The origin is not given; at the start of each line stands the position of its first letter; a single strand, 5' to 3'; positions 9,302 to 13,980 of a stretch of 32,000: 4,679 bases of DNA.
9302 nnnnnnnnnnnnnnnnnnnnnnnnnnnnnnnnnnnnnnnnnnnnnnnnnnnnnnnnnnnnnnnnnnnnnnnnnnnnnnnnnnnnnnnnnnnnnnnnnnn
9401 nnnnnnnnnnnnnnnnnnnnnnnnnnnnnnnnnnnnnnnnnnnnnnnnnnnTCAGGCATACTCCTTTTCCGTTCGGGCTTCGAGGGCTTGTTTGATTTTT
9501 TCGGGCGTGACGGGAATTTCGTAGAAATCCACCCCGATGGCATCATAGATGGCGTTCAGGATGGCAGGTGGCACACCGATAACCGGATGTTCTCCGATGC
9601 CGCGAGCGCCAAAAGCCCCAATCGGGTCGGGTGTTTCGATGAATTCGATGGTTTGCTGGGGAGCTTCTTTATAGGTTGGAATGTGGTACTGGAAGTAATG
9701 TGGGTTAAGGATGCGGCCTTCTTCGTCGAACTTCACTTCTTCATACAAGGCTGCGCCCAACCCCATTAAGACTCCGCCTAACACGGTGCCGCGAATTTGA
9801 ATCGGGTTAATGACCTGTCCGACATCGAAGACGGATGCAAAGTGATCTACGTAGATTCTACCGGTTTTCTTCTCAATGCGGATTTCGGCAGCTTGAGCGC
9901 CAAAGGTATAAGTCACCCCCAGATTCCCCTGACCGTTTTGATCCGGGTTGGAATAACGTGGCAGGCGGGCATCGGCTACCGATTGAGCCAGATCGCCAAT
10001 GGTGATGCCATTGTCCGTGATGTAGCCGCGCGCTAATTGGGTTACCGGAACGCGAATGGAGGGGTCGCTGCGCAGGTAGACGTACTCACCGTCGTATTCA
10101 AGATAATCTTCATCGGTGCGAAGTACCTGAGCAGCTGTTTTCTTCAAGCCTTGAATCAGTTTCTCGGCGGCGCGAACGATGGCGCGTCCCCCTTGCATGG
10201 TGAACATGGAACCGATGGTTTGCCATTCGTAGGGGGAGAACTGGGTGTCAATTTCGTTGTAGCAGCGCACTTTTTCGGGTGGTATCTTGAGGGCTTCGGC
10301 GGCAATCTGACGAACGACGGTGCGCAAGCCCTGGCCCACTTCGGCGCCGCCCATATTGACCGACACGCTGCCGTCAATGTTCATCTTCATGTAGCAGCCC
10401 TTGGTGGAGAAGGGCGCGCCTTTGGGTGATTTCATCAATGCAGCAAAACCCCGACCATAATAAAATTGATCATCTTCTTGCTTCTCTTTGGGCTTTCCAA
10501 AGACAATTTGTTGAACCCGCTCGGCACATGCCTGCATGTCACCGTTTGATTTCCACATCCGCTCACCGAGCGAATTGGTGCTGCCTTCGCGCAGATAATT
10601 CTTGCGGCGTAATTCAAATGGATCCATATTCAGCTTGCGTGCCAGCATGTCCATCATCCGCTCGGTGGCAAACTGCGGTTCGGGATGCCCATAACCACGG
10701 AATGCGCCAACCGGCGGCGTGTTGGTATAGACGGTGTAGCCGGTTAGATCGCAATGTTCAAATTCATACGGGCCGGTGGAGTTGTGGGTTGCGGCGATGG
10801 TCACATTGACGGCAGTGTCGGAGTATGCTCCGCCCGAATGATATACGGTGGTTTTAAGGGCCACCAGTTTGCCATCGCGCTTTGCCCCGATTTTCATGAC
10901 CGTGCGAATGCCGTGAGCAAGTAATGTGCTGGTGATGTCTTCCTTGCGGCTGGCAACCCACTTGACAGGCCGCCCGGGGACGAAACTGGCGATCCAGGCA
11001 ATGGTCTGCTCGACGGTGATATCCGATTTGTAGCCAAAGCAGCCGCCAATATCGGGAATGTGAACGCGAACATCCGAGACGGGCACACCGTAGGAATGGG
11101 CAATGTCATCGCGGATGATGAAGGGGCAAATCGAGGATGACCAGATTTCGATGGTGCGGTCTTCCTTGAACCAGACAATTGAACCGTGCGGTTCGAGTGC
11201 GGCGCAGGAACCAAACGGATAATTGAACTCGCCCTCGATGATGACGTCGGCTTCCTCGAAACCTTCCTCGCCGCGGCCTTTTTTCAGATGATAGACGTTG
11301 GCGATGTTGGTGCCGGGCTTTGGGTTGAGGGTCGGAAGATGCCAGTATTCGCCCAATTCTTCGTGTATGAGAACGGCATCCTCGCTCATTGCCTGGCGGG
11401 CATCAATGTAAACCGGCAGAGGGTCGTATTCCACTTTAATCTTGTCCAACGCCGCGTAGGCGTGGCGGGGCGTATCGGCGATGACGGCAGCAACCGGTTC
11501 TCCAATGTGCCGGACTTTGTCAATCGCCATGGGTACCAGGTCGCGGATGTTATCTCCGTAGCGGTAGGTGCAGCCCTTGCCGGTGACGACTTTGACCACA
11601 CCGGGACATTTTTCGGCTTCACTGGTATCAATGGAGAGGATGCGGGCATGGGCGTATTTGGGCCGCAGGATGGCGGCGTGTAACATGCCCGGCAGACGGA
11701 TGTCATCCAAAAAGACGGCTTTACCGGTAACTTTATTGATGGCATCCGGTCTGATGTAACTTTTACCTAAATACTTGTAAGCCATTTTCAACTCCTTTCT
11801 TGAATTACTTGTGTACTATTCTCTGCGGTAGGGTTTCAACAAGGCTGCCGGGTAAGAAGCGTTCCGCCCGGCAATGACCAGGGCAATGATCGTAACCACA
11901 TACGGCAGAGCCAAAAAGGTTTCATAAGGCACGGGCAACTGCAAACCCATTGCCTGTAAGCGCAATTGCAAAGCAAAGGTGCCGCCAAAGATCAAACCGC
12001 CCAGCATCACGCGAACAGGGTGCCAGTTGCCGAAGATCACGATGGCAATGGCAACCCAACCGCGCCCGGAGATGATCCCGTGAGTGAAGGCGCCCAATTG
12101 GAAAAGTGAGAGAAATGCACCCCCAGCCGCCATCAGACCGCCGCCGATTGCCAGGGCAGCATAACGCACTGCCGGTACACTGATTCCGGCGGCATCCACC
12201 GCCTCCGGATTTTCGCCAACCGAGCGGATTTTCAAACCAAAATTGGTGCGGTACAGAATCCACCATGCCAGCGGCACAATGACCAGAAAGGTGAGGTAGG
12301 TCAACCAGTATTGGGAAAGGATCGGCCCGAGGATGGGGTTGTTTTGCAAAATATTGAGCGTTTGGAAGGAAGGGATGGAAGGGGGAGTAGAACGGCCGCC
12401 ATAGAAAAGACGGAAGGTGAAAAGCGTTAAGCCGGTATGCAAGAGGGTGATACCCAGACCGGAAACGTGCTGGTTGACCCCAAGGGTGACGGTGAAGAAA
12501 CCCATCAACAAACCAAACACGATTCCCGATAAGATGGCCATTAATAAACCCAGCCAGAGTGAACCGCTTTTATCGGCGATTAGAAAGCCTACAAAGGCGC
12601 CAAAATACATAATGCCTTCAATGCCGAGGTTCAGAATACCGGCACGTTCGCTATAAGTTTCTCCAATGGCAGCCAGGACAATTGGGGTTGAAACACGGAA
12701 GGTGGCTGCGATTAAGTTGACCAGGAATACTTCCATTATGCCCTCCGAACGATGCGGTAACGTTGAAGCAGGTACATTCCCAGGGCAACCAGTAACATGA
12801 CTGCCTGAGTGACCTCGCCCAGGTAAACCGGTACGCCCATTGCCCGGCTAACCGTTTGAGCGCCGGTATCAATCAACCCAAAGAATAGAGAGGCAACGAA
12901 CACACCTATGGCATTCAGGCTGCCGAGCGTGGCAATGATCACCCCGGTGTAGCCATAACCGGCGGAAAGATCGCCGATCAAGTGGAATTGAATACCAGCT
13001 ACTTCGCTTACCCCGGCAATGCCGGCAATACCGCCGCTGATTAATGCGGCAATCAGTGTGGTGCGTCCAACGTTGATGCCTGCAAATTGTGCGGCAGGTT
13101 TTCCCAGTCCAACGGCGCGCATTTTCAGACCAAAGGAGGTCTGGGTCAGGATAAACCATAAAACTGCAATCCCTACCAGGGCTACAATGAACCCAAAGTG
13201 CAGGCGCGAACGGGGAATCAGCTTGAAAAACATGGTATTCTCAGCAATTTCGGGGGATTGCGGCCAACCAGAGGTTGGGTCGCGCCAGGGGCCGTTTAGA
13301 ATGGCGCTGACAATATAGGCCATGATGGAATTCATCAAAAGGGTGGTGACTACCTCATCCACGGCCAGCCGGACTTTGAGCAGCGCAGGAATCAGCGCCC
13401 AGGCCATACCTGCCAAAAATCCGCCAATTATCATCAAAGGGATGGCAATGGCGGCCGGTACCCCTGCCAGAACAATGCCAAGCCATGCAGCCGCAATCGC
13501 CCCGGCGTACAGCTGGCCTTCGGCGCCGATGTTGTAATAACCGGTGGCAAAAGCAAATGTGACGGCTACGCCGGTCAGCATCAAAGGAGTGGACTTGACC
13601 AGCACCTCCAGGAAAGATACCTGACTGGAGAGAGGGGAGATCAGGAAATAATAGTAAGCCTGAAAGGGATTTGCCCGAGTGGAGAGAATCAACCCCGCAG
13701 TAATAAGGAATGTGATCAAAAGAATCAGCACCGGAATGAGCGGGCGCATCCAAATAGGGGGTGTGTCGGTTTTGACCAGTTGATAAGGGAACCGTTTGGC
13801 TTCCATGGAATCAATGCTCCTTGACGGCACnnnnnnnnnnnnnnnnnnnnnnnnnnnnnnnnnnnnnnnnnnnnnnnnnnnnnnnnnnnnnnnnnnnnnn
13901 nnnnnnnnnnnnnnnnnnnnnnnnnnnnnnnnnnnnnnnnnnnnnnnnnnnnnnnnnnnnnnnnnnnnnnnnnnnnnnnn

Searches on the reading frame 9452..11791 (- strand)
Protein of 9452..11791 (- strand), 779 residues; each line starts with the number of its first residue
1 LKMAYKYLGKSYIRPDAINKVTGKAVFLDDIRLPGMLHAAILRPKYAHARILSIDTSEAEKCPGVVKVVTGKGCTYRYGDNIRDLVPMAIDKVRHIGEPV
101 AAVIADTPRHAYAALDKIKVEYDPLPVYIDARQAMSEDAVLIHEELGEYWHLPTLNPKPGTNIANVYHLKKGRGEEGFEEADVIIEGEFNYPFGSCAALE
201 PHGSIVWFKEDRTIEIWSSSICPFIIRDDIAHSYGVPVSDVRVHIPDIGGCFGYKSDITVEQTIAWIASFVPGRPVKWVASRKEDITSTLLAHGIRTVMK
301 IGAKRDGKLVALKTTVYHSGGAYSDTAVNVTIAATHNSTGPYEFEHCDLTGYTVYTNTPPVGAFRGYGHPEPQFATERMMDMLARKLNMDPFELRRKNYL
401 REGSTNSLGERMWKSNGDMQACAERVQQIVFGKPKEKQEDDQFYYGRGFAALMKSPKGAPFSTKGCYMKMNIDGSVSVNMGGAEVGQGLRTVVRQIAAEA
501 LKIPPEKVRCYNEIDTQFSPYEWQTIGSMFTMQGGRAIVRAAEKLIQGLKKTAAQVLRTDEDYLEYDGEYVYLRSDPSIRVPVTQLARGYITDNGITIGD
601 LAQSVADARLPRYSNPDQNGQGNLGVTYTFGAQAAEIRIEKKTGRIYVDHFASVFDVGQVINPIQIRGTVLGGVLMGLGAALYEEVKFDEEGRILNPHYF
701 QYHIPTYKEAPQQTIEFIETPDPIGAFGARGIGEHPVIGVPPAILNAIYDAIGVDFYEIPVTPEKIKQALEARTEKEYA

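Call 21: search_protein_families(library=pfam, proteins=[window:9452-11791:-], max_evalue=0.00001)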
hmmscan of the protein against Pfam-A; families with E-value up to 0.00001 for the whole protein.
window:9452-11791:- (779 aa): 3 families
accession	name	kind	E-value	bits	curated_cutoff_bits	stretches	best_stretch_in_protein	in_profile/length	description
PF02738.23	MoCoBD_1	-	1.8e-79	266.7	27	1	162-399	8-244/244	Molybdopterin cofactor-binding domain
PF20256.3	MoCoBD_2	-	1.2e-63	215.7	27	1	441-711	21-283/283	Molybdopterin cofactor-binding domain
PF01315.27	Ald_Xan_dh_C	-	4.8e-29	101.3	31.3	1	22-126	1-110/110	Aldehyde oxidase and xanthine dehydrogenase, a/b hammerhead domain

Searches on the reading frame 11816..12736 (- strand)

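Call 21: search_protein_families(library=pfam, proteins=[window:11816-12736:-], max_evalue=0.00001)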
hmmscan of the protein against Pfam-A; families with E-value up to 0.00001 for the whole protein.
window:11816-12736:- (306 aa): 1 family
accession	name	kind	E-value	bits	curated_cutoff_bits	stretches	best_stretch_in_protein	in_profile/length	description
PF02653.21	BPD_transp_2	-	1.8e-41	142.5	26.8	1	9-286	2-269/269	Branched-chain amino acid transport system / permease component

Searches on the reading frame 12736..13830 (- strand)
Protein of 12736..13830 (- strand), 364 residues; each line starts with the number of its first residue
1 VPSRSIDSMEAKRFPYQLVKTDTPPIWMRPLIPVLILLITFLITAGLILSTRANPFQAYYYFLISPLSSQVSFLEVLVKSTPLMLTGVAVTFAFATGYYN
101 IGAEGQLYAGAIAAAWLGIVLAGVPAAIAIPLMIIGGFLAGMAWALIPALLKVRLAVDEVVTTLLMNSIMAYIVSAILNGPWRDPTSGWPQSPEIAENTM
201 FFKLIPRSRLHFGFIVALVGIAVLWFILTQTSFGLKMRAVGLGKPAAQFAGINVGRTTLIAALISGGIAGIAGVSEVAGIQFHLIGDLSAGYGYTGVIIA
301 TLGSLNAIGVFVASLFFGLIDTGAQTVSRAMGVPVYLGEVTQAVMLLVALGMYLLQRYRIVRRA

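Call 21: search_protein_families(library=pfam, proteins=[window:12736-13830:-], max_evalue=0.00001)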
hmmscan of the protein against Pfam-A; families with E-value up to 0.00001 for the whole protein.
window:12736-13830:- (364 aa): 1 family
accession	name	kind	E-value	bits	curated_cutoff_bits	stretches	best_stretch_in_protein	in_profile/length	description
PF02653.21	BPD_transp_2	-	1.3e-39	136.4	26.8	1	73-350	2-269/269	Branched-chain amino acid transport system / permease component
